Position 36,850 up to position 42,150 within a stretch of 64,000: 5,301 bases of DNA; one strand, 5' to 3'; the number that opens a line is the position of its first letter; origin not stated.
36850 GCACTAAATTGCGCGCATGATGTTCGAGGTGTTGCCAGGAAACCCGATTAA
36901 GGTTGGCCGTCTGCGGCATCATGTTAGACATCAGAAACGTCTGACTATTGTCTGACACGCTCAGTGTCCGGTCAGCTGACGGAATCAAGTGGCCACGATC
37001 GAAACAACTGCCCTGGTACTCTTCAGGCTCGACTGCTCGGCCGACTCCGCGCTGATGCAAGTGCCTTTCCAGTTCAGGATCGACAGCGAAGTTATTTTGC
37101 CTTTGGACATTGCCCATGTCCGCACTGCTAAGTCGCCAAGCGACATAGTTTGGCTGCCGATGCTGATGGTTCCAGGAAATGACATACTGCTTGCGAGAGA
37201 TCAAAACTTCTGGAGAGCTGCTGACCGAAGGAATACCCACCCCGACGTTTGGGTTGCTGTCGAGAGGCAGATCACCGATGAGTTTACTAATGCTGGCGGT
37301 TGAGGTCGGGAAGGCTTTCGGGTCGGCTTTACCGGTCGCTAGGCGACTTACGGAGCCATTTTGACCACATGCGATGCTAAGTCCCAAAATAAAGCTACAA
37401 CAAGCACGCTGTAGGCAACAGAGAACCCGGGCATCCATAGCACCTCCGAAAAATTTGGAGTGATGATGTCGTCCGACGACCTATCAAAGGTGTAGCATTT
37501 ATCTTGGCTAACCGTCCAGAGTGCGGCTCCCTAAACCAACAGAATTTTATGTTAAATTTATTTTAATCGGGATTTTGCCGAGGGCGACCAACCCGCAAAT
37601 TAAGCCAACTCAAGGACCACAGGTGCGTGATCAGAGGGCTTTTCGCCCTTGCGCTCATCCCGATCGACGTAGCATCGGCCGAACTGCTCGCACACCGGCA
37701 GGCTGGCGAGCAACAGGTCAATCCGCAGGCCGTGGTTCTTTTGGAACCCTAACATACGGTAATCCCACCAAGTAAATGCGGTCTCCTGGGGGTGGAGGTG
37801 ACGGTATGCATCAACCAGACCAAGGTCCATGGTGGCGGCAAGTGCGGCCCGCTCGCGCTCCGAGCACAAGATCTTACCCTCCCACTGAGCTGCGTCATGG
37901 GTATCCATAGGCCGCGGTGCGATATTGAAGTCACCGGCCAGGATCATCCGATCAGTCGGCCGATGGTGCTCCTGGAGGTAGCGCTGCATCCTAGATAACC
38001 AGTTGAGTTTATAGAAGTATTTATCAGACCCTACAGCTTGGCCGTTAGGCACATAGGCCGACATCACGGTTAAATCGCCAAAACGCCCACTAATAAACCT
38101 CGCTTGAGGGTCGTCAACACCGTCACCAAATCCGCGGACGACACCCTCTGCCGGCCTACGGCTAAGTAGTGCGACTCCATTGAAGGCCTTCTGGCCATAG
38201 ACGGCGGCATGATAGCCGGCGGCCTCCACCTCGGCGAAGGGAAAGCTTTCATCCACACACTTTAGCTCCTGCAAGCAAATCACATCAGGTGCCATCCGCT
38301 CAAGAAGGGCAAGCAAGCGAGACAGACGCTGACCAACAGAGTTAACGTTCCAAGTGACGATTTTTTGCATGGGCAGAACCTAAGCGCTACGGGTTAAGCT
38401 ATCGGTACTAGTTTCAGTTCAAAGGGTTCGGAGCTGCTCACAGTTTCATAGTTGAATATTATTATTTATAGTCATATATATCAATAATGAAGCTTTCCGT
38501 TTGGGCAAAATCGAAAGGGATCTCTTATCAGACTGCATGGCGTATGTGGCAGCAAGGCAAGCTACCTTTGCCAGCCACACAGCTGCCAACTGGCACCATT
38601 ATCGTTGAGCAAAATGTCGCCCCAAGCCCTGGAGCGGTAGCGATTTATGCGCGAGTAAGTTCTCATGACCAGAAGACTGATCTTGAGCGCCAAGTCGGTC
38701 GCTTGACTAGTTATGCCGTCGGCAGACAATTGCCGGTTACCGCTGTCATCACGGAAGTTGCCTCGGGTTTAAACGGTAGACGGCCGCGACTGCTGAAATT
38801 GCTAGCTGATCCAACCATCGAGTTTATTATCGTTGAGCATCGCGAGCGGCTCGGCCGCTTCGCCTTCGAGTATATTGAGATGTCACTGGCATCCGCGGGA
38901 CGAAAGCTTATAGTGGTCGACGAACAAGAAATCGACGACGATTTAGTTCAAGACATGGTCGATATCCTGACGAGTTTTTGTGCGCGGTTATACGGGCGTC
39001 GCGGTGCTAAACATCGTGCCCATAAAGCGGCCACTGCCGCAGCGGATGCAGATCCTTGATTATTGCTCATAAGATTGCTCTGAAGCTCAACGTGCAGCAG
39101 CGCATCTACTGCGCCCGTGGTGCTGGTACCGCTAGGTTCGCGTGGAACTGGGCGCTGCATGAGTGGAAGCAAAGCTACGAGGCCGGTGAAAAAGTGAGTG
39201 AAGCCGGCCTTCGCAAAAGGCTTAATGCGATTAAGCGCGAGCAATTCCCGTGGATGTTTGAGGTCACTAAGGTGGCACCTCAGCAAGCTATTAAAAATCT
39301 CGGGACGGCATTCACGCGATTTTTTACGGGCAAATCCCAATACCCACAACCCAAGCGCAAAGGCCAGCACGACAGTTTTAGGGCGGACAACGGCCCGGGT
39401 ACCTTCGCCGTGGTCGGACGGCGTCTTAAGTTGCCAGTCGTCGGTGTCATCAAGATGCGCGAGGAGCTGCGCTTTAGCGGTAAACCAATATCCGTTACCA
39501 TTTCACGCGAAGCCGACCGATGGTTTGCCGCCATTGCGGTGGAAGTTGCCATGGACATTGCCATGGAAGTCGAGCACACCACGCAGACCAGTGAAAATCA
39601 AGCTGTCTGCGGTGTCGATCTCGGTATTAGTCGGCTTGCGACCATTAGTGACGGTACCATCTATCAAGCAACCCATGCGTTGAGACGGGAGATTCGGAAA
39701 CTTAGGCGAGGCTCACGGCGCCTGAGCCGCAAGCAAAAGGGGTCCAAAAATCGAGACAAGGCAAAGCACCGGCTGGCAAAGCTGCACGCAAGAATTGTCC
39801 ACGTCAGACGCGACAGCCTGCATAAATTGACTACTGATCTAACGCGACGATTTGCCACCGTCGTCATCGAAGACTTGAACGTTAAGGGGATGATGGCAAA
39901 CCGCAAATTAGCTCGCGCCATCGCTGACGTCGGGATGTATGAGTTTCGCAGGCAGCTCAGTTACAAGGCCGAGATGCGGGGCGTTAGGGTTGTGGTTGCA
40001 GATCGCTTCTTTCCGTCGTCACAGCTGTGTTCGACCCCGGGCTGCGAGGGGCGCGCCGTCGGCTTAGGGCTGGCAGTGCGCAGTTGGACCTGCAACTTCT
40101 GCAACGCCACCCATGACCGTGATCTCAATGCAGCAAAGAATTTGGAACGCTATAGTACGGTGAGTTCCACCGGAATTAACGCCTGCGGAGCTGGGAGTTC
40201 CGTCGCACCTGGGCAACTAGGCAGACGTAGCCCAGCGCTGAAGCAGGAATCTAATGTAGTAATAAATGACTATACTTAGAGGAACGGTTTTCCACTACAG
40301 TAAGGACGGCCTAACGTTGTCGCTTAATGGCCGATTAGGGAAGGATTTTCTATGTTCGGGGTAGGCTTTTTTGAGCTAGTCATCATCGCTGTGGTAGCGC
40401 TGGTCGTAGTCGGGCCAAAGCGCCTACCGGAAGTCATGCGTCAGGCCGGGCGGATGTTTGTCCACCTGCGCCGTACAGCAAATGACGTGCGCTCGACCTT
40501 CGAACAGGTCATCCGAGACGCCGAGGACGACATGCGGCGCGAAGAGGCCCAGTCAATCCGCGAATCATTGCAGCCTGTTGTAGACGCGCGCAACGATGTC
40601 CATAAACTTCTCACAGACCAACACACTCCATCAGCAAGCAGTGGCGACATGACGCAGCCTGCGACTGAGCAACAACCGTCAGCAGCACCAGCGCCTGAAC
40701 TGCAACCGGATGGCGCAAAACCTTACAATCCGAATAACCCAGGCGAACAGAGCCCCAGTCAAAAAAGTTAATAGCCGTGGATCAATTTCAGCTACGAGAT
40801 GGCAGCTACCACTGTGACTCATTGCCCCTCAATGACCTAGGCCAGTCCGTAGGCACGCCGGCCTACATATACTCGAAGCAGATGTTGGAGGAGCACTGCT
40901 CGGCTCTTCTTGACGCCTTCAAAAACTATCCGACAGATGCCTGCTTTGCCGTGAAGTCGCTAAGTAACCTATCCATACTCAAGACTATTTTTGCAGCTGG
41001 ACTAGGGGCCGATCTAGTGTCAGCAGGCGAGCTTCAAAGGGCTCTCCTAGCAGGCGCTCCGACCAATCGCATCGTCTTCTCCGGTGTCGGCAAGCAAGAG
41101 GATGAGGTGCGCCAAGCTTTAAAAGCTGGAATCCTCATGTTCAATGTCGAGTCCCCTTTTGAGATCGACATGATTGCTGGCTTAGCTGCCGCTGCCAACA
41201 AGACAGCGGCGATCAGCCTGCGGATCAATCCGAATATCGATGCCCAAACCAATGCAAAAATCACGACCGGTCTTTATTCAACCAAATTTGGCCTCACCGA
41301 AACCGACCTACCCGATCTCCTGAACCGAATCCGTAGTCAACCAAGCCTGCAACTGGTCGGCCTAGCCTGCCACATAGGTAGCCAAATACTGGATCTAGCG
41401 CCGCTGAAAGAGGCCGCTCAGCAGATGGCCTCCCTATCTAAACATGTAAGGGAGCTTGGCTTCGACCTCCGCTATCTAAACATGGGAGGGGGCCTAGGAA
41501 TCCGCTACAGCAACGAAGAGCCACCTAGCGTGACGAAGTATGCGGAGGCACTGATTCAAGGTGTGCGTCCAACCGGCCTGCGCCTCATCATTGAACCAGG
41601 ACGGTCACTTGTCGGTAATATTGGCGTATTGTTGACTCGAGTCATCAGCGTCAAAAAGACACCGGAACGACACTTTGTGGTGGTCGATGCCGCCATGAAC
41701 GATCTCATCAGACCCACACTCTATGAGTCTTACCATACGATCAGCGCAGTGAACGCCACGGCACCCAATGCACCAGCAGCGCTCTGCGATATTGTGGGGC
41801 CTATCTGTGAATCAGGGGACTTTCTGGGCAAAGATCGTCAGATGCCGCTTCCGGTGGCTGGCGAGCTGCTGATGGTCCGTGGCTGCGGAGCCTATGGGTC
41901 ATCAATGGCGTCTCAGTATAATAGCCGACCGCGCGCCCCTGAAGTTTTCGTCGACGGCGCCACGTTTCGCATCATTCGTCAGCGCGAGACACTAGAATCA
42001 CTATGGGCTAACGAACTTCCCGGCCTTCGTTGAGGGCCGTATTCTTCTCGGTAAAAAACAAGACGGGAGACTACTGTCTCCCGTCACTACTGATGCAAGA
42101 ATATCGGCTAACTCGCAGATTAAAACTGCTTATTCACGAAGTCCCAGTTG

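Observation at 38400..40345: Intact IS607-family element carrying a catalytically complete TnpB, inserted between xthA and tatB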

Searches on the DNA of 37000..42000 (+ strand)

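Call 5: search_rna_families(source=window, start=37000, end=42000, threshold=evalue, max_evalue=1)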
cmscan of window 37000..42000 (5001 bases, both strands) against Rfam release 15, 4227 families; matches with E-value up to 1: 0.
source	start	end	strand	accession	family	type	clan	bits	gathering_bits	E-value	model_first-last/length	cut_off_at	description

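Call 36: build_rna_model(alignment_id=A4)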
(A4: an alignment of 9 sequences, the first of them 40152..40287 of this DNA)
Model R1 built from alignment A4 (9 sequences, 136 columns); structure: RNAalifold consensus.
model positions 136; base pairs 31; branch points 2; effective number of sequences 0.93; information 0.591 bits per position. Calibrated on 0.2 Mb of random sequence (short: E-values are rough).
structure used (alignment columns):
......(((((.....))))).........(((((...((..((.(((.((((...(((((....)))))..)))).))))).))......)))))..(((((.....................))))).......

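Call 37: search_with_rna_model(model_id=R1, sources=[window, L003, L004, L005, L086, L087, L088, L089, L090, L091, L092, L093, L094, L095, L096, L097, L098, L099, L100, L101, L102, L103, L104, L105, L106, L107, L108, L109, L110, L111, L112, L114, L115, L116, L117, L118, L119, L120, L121, L122, L123, L124, L125, L126, L127, L128, L129, L130, L131, L132, L133, L134, L135, L136, L137, L138, L139, L140, L141, L142, L143, L144, L145, L146, L147, L148, L149, L150, L151, L152, L153, L154, L155, L156, L157, L158, L159, L160, L161, L162, L163, L164, L165], max_evalue=0.001, make_alignment=true)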
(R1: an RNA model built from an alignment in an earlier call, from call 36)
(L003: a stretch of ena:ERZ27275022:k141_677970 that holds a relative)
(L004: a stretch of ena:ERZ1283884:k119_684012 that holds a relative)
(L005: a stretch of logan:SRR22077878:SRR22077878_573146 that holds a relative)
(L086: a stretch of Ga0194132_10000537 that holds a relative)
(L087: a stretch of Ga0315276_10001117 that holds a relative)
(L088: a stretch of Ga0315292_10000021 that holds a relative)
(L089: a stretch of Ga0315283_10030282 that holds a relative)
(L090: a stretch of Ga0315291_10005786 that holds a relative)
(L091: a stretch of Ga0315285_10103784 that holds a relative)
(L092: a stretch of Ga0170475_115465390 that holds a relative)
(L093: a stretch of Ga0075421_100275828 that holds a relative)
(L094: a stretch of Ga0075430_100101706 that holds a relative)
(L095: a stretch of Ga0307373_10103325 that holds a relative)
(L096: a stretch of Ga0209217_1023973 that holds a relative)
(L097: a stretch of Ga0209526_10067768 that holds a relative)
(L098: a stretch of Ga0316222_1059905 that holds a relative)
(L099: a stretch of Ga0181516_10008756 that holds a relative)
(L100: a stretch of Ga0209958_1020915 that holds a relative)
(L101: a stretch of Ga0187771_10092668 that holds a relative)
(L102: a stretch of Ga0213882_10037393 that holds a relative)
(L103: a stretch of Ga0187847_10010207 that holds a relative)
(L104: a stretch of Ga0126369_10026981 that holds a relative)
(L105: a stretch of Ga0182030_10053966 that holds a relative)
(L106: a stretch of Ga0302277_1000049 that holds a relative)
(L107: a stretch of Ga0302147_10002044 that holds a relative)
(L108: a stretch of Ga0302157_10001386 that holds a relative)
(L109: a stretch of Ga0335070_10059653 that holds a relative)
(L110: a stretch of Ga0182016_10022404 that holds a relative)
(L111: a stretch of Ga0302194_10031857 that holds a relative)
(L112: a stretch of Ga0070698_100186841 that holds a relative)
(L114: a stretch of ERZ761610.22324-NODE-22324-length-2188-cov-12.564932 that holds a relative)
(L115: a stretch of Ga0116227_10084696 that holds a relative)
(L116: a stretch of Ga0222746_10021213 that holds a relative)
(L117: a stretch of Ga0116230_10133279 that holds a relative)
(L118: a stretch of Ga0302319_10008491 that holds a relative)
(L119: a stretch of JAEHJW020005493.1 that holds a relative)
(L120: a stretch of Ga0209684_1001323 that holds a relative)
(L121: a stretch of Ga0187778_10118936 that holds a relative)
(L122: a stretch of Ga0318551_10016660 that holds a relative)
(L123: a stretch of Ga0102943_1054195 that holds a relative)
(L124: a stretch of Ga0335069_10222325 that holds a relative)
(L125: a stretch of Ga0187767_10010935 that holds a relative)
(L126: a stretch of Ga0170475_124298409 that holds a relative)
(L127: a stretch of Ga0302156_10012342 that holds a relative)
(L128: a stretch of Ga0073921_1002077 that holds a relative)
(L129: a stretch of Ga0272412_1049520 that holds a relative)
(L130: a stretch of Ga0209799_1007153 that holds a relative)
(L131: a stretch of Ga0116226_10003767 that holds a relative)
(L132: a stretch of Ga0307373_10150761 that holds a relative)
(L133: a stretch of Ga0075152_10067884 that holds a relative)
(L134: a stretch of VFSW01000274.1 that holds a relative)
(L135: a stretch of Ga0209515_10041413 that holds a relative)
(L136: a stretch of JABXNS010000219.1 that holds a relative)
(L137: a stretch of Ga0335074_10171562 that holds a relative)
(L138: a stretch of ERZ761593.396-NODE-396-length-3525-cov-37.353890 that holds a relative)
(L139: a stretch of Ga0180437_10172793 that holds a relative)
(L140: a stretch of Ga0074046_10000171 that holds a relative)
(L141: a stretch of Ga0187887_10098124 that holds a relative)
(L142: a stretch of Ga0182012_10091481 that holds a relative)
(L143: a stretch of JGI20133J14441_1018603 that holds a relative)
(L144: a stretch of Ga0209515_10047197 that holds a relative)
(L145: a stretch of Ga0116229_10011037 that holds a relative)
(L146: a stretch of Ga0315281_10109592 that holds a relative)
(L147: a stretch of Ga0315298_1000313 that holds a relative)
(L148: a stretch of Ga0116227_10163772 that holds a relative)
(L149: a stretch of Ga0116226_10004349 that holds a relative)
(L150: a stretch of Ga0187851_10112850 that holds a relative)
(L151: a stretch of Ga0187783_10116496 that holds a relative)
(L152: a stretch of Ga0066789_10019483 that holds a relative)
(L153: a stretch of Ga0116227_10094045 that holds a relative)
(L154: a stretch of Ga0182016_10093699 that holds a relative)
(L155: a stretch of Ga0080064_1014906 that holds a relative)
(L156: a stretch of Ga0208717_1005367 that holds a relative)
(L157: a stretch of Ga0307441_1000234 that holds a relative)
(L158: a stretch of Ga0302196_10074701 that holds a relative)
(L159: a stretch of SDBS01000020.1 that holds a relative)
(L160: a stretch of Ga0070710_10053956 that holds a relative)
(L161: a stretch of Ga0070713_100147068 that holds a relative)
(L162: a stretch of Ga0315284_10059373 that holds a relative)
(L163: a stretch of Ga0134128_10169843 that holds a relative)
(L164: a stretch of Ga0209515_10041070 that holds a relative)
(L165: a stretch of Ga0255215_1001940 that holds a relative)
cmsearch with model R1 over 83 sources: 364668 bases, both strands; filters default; matches with E-value up to 0.001: 60.
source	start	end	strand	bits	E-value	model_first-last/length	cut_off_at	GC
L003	1810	1945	+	167.7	1.9e-33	1-136/136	no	0.53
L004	2191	2326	+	166.8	2.9e-33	1-136/136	no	0.51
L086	4073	4208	+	166.8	2.9e-33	1-136/136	no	0.51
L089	2280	2415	+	164.4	9.5e-33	1-136/136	no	0.54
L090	4073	4208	+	164.4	9.5e-33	1-136/136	no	0.54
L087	4073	4208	+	164.3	1e-32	1-136/136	no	0.54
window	40152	40287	+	164.2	1.1e-32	1-136/136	no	0.51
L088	4073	4208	+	163.7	1.3e-32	1-136/136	no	0.54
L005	1366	1501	+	162.4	2.6e-32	1-136/136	no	0.51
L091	1537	1672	+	157.6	2.7e-31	1-136/136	no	0.54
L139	1339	1503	+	57.2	1.2e-09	1-136/136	no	0.44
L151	1584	1744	+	55.9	2.3e-09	1-136/136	no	0.43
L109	3209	3341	+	55.4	3e-09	1-136/136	no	0.55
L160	1978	2110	+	52.8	1.1e-08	1-136/136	no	0.59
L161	1813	1945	+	52.8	1.1e-08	1-136/136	no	0.59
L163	2008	2140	+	52.8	1.1e-08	1-136/136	no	0.59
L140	4100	4232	+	51.5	2.1e-08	1-136/136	no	0.58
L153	2316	2448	+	51.4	2.2e-08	1-136/136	no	0.62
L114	1809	1944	+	51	2.6e-08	1-136/136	no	0.58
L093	1791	1923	+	50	4.2e-08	1-136/136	no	0.57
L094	1642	1774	+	50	4.2e-08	1-136/136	no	0.57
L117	1744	1876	+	50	4.3e-08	1-136/136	no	0.59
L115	2261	2393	+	49.9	4.6e-08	1-136/136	no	0.59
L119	4100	4232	+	49.7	4.9e-08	1-136/136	no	0.56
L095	1406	1538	+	48.7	8.2e-08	1-136/136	no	0.58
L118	4100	4232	+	48.3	1e-07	1-136/136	no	0.56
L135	1639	1775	+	48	1.2e-07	1-136/136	no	0.46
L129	1649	1784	+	47.5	1.5e-07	1-136/136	no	0.6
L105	4100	4232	+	47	1.9e-07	1-136/136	no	0.56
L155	4088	4213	+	46.5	2.5e-07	1-136/136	no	0.48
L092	1289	1421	+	46.4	2.5e-07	1-136/136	no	0.56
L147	4100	4232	+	46.3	2.7e-07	1-136/136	no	0.58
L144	1471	1639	+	46.1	3e-07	1-136/136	no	0.46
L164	1708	1835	+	45.9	3.2e-07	1-136/136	no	0.47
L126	1666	1798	+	45.5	4e-07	1-136/136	no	0.56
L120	3854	3986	+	44.7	5.9e-07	1-136/136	no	0.6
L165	2849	2985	+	44.4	7e-07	1-136/136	no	0.5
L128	3249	3408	+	43.8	9.2e-07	1-136/136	no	0.48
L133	1966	2100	+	43.7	9.8e-07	1-136/136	no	0.41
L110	2845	2977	+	42.4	1.8e-06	1-136/136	no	0.59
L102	1745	1877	+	41.6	2.8e-06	1-136/136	no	0.58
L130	1831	1963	+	41.5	2.9e-06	1-136/136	no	0.59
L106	4079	4222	+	40.8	4.2e-06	1-136/136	no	0.59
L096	1780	1912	+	40.4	5.1e-06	1-136/136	no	0.59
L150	1571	1677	+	39.3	8.7e-06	1-98/136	3'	0.5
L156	2373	2506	+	38.4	1.4e-05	1-136/136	no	0.59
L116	1014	1146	+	38.3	1.4e-05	1-136/136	no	0.58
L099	4079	4224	+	38.2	1.5e-05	1-136/136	no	0.58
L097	1704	1836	+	38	1.7e-05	1-136/136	no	0.59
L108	4079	4224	+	37.7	1.9e-05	1-136/136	no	0.58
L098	1536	1668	+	36.2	4e-05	1-136/136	no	0.59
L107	4079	4223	+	36.1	4.3e-05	1-136/136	no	0.57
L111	2117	2261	+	36.1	4.3e-05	1-136/136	no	0.57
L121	1469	1601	+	35.6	5.5e-05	1-136/136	no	0.63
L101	1922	2054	+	35.4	5.9e-05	1-136/136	no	0.62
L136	4115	4247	+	33.1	0.00019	1-136/136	no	0.59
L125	1394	1528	+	32.8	0.00022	1-136/136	no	0.61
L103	1539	1685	+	32.5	0.00025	1-136/136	no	0.56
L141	1372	1504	+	32.5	0.00026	1-136/136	no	0.6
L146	2677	2822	+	32.4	0.00027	1-136/136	no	0.56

Alignment A5: 60 matches aligned to the model, 256 columns, each read 5' to 3' on its own strand. Consensus structure (alignment columns), stored with it:
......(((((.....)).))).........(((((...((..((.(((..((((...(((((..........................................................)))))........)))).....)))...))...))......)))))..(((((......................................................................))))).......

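Call 53: search_dna_similar(query=window:38424-40287:+, collection=plasmids, mode=distant, max_rows=8)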
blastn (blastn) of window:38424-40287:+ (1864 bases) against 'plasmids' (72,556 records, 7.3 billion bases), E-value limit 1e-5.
Records with a match: 4; places in all: 6; records where one place covers at least 80% of the query: 0.
Best place of each record, by identity: 60-80% 4.
By first word of the organism name: Geoalkalibacter 1; Azotobacter 1; Hydrogenophilus 1; Candidatus 1.
By predicted mobility (MOB-suite, as given by PLSDB): non-mobilizable 2; conjugative 1; mobilizable 1.
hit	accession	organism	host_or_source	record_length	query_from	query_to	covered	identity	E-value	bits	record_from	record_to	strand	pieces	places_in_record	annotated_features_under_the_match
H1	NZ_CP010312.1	Geoalkalibacter subterraneus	-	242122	1297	1592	16%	66.6%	5e-14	89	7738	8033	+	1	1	RNA-guided endonuclease TnpB family protein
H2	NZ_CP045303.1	Azotobacter salinestris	cell culture,soil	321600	1297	1584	15%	67.6%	3e-16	95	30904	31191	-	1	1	none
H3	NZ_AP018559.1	Hydrogenophilus thermoluteolus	-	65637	1394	1595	11%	70.8%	3e-17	100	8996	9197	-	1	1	RNA-guided endonuclease TnpB family protein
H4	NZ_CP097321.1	Candidatus Mycobacterium methanotrophicum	mixed culture,Cave biofilm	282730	488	621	7%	71.3%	2e-6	64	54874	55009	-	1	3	IS607 family transposase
